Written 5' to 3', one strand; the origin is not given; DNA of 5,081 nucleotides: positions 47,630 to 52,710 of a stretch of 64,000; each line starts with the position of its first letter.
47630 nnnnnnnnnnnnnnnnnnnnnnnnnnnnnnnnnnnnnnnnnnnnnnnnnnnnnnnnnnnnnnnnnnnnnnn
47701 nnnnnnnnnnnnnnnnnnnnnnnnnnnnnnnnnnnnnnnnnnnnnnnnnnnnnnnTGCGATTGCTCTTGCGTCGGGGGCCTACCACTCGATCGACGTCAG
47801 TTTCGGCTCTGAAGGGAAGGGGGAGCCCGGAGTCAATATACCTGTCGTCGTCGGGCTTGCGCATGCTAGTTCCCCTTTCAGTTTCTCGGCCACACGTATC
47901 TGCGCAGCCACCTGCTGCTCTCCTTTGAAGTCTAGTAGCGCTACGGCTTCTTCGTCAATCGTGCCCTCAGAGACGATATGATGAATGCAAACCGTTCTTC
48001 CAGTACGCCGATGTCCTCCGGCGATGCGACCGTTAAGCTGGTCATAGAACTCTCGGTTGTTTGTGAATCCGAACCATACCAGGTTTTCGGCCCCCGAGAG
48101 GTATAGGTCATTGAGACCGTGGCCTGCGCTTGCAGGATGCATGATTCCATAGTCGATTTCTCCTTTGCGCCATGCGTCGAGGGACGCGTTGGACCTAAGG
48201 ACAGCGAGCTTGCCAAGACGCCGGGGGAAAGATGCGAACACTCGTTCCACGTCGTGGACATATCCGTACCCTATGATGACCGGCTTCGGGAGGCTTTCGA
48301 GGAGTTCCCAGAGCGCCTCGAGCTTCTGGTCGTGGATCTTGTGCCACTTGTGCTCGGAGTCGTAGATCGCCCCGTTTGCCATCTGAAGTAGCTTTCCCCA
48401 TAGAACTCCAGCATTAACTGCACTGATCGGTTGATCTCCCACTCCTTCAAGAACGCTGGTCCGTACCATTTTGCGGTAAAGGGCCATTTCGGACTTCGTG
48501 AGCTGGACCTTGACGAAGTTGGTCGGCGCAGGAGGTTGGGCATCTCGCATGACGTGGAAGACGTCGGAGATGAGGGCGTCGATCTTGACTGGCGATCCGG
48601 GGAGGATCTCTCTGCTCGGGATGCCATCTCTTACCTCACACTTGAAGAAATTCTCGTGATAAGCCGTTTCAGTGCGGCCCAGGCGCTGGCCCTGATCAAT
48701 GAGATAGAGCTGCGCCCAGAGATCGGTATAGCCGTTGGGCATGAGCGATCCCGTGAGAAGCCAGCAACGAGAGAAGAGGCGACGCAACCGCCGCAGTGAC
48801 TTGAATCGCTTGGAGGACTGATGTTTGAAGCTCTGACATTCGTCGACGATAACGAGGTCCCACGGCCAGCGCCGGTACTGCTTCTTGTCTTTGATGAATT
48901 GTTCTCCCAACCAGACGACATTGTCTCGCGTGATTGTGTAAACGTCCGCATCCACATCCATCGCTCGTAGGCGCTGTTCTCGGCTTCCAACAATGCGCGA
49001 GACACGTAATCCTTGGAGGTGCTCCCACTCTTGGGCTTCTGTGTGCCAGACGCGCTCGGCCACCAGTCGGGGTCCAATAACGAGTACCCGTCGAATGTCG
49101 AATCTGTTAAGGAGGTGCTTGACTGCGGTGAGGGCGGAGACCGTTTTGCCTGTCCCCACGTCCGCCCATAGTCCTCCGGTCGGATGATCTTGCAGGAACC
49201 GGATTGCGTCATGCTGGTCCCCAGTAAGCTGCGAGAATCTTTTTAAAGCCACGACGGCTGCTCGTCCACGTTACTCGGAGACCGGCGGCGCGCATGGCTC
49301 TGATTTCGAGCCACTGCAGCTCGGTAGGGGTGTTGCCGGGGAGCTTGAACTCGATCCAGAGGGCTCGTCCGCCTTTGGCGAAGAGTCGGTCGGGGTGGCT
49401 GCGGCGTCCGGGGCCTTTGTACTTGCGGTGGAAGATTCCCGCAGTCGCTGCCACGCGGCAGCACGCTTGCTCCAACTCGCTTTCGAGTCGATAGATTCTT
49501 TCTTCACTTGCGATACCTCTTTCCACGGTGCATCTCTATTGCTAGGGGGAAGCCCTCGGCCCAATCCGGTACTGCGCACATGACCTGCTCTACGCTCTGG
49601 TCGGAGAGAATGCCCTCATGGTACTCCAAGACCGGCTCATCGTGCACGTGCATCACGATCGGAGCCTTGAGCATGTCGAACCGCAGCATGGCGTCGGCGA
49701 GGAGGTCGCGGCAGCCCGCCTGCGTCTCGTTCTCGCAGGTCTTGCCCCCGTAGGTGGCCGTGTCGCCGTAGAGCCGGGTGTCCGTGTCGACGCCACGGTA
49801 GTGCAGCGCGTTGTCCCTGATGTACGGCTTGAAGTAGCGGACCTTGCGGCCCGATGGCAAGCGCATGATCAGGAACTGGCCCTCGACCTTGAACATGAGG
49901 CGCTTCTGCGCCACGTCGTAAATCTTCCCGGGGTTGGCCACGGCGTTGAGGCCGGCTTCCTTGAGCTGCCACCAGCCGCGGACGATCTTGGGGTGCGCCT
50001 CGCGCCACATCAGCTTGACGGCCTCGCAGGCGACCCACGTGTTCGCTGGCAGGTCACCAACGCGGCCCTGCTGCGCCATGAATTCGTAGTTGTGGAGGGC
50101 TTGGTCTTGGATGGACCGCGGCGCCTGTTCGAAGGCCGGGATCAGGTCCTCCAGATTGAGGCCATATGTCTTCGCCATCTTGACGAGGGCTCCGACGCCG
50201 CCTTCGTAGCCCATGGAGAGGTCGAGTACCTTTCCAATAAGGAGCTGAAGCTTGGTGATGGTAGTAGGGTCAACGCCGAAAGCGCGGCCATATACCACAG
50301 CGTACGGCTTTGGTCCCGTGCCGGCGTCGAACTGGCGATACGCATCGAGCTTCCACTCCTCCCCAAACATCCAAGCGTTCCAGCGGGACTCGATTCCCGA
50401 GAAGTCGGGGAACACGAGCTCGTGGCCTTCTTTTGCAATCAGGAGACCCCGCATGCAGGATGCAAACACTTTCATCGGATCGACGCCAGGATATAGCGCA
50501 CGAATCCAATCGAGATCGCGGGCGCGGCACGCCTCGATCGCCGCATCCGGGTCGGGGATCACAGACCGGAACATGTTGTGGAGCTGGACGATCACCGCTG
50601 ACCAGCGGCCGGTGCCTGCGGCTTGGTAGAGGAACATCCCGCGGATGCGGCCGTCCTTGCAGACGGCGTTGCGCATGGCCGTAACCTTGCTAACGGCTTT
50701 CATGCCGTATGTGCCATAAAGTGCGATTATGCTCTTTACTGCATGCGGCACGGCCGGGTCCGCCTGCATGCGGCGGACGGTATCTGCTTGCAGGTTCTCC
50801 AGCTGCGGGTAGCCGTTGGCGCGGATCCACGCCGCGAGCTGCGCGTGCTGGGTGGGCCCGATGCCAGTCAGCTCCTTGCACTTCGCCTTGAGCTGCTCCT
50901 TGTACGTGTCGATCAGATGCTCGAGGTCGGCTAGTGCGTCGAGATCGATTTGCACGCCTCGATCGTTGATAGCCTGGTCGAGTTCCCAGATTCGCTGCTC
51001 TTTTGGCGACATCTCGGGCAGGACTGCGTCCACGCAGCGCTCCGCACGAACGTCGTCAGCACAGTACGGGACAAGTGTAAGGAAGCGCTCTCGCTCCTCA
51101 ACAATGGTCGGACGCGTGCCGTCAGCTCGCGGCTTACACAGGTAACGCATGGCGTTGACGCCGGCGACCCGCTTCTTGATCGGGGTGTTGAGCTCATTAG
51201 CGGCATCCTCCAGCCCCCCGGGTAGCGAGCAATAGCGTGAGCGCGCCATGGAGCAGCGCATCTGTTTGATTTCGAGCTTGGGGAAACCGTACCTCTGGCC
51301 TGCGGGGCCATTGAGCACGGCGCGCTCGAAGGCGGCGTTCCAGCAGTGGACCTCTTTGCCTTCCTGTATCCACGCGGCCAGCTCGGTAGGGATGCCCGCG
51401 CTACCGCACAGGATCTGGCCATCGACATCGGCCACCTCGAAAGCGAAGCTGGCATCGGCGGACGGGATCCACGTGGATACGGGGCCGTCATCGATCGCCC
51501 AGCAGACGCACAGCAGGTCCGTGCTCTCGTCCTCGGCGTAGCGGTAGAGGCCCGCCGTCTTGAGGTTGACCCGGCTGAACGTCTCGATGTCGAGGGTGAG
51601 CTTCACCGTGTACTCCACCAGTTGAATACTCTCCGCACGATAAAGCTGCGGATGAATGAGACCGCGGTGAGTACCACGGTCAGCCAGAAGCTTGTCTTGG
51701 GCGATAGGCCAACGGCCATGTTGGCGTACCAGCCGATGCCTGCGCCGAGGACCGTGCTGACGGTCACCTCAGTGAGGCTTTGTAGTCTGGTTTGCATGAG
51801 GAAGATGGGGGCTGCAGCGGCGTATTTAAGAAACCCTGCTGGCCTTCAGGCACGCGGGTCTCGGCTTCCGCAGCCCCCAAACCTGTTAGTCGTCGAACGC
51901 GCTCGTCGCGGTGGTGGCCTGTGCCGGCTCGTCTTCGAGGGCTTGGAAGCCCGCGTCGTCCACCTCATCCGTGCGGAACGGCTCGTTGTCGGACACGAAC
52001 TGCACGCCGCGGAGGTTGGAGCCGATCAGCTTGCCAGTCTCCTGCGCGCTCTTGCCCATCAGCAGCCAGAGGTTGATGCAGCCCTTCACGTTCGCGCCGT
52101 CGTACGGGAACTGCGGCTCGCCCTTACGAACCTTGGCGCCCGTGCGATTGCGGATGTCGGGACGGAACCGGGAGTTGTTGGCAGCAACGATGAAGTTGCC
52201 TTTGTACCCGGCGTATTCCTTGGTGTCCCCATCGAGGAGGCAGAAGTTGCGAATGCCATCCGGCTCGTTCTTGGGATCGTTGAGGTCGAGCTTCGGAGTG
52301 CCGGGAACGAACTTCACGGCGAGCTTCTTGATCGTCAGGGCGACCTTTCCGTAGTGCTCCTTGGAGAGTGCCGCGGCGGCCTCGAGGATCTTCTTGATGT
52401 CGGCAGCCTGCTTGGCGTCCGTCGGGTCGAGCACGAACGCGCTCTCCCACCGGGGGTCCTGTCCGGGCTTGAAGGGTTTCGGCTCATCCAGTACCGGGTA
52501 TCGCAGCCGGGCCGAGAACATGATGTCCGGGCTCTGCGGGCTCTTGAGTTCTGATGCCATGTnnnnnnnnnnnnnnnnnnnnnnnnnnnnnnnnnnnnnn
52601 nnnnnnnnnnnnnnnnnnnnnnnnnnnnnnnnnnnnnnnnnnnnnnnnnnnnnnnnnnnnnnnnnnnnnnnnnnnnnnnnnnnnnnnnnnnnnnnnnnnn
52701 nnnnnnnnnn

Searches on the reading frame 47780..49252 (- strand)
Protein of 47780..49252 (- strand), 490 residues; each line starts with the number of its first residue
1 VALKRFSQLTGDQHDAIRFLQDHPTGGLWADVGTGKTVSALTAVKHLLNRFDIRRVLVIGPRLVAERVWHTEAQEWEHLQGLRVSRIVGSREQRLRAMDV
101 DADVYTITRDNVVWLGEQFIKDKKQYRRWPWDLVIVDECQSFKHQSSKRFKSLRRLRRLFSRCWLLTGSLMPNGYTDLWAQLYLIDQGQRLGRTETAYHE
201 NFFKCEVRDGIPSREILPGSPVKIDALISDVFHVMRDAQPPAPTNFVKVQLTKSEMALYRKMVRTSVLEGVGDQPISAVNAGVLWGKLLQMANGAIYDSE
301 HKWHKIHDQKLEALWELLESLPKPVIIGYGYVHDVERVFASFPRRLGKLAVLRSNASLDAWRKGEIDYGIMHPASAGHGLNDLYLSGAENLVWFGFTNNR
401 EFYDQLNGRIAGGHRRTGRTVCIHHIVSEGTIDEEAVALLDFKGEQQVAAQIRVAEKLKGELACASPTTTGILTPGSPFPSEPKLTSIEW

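Call 14: search_protein_families(library=phrogs, proteins=[window:47780-49252:-], max_evalue=0.001)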
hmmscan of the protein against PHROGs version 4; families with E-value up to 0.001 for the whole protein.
window:47780-49252:- (490 aa): 6 families
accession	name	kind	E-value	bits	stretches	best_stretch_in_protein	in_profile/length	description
phrog_62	-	DNA, RNA and nucleotide metabolism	4.2e-107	360.4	1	10-459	698-1141/1881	DNA helicase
phrog_11354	-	unknown function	4.7e-21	75.6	1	353-449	9-103/116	-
phrog_23807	-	unknown function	2.1e-06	26.8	1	31-197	154-333/1053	-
phrog_16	-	DNA, RNA and nucleotide metabolism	1e-05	24.9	1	9-178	273-424/986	DNA helicase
phrog_24008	-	DNA, RNA and nucleotide metabolism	3.4e-05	22.9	1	26-185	498-648/1006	helicase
phrog_170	-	other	0.00057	20.4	0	3-60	70-127/323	PhoH-like phosphate starvation-inducible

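Call 93: search_protein_families(library=pfam, proteins=[window:47780-49252:-], max_evalue=0.001)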
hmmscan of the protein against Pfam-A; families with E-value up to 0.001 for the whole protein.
window:47780-49252:- (490 aa): 3 families
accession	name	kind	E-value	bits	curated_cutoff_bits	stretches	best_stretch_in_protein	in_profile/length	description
PF00176.29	SNF2-rel_dom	-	5.9e-18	65.4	24.9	1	25-266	18-257/290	SNF2-related domain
PF04851.21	ResIII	-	7.5e-07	29.6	22.5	1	17-161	12-151/164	Type III restriction enzyme, res subunit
PF00270.35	DEAD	-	1e-05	25.8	26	1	29-157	20-146/167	DEAD/DEAH box helicase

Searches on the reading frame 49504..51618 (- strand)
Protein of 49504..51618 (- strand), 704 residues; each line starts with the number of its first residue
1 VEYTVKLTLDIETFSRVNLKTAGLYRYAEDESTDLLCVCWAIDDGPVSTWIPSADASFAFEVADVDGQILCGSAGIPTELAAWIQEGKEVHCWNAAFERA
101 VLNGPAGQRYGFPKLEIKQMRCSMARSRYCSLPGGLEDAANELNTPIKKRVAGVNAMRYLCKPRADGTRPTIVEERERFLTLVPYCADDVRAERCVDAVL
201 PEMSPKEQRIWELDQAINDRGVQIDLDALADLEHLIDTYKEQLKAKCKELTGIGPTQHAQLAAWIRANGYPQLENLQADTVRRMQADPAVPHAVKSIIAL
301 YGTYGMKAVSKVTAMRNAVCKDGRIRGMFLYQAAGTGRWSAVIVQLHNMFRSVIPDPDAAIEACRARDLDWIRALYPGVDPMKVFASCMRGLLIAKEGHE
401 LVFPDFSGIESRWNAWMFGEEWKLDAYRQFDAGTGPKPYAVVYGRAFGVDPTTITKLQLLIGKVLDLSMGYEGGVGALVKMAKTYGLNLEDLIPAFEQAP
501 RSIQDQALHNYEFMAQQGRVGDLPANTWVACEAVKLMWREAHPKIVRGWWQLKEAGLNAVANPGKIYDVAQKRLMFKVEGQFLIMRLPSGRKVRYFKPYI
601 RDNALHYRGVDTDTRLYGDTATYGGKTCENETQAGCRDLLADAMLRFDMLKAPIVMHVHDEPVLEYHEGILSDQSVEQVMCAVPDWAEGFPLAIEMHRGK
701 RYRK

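Call 14: search_protein_families(library=phrogs, proteins=[window:49504-51618:-], max_evalue=0.001)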
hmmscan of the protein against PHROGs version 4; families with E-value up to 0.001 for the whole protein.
window:49504-51618:- (704 aa): 3 families
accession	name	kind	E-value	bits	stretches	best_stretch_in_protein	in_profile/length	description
phrog_17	-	DNA, RNA and nucleotide metabolism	3.6e-85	288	1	5-704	671-1232/1445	DNA polymerase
phrog_7766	-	DNA, RNA and nucleotide metabolism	1.3e-41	143.1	1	528-704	5-185/186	DNA polymerase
phrog_10285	-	DNA, RNA and nucleotide metabolism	1.7e-38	133.5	2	537-702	152-318/321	DNA polymerase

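Call 52: search_dna_similar(query=window:49504-51618:-, collection=phages, mode=protein, max_rows=15)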
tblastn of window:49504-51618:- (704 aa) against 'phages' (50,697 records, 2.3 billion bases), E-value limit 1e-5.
Records with a match: 1704; places in all: 1723; records where one place covers at least 80% of the query: 1645.
Best place of each record, by identity: <60% 1704.
By first word of the organism name: Salmonella 451; Escherichia 259; Streptococcus 130; Bacteroides 105; Staphylococcus 84; Xanthomonas 60; Vibrio 47; Microbacterium 47; Klebsiella 29; Pseudomonas 25; and 97 more.
By host as written in the record: Escherichia coli 138; - 118; Salmonella enterica 73; Salmonella enterica subsp. enterica serovar Typhimurium 73; Salmonella enterica subsp. enterica serovar Enteritidis 60; Salmonella sp. 48; Vibrio lentus 34; Staphylococcus aureus 32; and 561 more.
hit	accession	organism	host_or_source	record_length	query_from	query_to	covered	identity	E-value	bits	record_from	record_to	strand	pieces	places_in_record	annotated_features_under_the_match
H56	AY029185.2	Bordetella phage BPP-1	-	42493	7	704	99%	34.9%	5e-95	328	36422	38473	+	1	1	bbp42: Bbp42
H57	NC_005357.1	Bordetella phage BPP-1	Bordetella bronchiseptica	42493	7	704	99%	34.9%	5e-95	328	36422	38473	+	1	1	DNA polymerase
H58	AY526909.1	Bordetella phage BIP-1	-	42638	7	704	99%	34.9%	5e-95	328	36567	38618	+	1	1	none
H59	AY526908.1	Bordetella phage BMP-1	-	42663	7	704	99%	34.9%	5e-95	328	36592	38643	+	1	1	none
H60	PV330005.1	Bordetella phage vB_BbrP_003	Bordetella bronchiseptica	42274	7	704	99%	34.5%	4e-94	326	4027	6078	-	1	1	DNA polymerase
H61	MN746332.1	Caulobacter phage SR18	Caulobacter vibrioides CB15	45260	6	704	99%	33.8%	2e-89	312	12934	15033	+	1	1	DNA polymerase I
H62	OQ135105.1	Caulobacter phage BL94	Caulobacter vibrioides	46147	6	704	99%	33.7%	2e-89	312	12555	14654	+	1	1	BL94_gp019: DNA polymerase I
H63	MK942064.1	Caulobacter phage Jess A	Caulobacter vibrioides CB15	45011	6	704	99%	33.6%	4e-89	311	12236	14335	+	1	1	DNA polymerase I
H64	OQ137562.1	Caulobacter phage RapA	Caulobacter vibrioides CB15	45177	6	704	99%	33.6%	4e-89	311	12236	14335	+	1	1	RapA_gp020: DNA polymerase I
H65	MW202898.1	Caudoviricetes sp.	Manatee Spring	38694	4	704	100%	33.4%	2e-92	321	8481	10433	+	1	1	DNA polymerase | hypothetical protein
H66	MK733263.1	Yersinia phage YeP5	Yersinia enterocolitica JL2002-6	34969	6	704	99%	32.6%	2e-96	332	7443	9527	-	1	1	DNA polymerase I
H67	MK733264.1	Yersinia phage YeP6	Yersinia enterocolitica JL2004-21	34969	6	704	99%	32.6%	2e-96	332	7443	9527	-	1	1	DNA polymerase I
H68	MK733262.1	Yersinia phage YeP4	Yersinia enterocolitica LN1996-YE105.5R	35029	6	704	99%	32.6%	2e-96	332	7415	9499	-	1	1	DNA polymerase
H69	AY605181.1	Burkholderia phage BcepC6B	-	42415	5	704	99%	32.3%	4e-92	320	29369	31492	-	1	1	g32: putative DNA polymerase protein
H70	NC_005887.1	Burkholderia phage BcepC6B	Burkholderia cepacia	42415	5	704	99%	32.3%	4e-92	320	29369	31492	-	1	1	DNA polymerase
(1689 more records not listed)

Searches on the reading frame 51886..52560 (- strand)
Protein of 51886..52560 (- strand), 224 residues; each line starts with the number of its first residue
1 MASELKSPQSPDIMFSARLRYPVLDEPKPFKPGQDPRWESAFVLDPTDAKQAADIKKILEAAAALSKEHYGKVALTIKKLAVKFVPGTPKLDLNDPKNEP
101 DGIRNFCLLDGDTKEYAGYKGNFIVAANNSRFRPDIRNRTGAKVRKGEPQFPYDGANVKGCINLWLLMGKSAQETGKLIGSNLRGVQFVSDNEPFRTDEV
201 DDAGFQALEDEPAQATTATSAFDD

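Call 15: search_protein_families(library=phrogs, proteins=[window:51886-52560:-], max_evalue=0.001)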
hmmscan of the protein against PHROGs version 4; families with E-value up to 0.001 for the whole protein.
window:51886-52560:- (224 aa): 1 family
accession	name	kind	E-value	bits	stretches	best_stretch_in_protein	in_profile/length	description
phrog_112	-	DNA, RNA and nucleotide metabolism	6.1e-21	76.3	1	17-216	27-202/265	Gp2.5-like ssDNA binding protein and ssDNA annealing protein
